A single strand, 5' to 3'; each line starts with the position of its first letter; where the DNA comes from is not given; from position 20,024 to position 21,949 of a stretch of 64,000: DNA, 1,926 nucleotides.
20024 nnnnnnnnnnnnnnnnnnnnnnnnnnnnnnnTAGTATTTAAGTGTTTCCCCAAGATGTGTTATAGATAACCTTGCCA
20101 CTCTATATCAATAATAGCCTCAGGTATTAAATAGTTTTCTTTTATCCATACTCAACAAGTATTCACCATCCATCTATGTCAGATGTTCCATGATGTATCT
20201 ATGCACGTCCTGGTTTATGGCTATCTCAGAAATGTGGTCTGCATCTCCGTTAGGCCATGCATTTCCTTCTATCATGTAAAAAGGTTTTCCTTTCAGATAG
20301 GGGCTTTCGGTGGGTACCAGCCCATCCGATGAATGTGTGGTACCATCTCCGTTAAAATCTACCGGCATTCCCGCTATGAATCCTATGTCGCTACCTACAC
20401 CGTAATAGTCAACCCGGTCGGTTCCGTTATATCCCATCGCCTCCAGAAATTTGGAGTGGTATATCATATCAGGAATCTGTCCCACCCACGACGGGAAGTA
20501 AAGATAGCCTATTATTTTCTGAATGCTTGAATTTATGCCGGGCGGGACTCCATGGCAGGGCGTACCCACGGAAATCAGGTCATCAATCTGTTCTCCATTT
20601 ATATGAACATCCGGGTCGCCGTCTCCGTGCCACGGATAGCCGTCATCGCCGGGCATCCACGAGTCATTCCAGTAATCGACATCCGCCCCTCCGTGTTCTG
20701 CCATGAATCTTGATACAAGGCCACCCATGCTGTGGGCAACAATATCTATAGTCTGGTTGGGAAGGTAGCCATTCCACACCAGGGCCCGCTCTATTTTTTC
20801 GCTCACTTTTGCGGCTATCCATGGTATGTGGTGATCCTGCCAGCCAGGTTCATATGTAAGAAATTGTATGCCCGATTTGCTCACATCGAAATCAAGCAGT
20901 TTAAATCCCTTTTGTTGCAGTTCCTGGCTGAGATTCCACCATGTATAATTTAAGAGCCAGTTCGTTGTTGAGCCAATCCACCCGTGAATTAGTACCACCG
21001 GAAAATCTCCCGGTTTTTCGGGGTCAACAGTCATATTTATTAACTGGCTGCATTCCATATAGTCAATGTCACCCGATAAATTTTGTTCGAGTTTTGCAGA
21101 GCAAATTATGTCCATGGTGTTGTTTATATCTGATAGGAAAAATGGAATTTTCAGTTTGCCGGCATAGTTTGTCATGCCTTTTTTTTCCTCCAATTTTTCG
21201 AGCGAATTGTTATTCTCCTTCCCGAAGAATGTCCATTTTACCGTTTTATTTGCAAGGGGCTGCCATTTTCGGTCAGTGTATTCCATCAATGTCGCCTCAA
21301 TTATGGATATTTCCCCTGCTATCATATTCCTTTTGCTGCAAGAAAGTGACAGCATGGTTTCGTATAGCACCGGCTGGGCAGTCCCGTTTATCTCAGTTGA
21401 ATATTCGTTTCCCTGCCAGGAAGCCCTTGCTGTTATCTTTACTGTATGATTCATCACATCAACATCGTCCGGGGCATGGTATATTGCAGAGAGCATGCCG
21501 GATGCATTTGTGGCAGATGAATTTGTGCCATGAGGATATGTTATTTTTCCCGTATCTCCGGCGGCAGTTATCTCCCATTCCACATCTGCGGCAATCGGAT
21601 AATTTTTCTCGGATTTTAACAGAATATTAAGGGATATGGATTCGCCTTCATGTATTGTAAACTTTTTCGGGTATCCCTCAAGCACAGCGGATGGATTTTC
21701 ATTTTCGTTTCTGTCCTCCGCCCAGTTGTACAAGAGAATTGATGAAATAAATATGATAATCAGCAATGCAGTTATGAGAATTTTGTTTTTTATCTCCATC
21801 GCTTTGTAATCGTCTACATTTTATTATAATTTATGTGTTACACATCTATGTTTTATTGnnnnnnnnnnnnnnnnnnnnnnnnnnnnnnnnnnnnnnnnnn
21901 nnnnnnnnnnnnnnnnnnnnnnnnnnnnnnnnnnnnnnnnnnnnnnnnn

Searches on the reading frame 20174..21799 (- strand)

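Call 80: search_protein_families(library=pfam, proteins=[window:20174-21799:-], max_evalue=0.0001)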
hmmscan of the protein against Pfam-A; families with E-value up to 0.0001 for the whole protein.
window:20174-21799:- (541 aa): 2 families
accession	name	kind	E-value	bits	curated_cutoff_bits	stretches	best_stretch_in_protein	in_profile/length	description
PF07819.20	PGAP1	-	2.8e-05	24.4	24.3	0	265-369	4-111/233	PGAP1-like alpha/beta domain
PF00561.26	Abhydrolase_1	-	3.4e-05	24.1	25.8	0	267-368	2-88/245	alpha/beta hydrolase fold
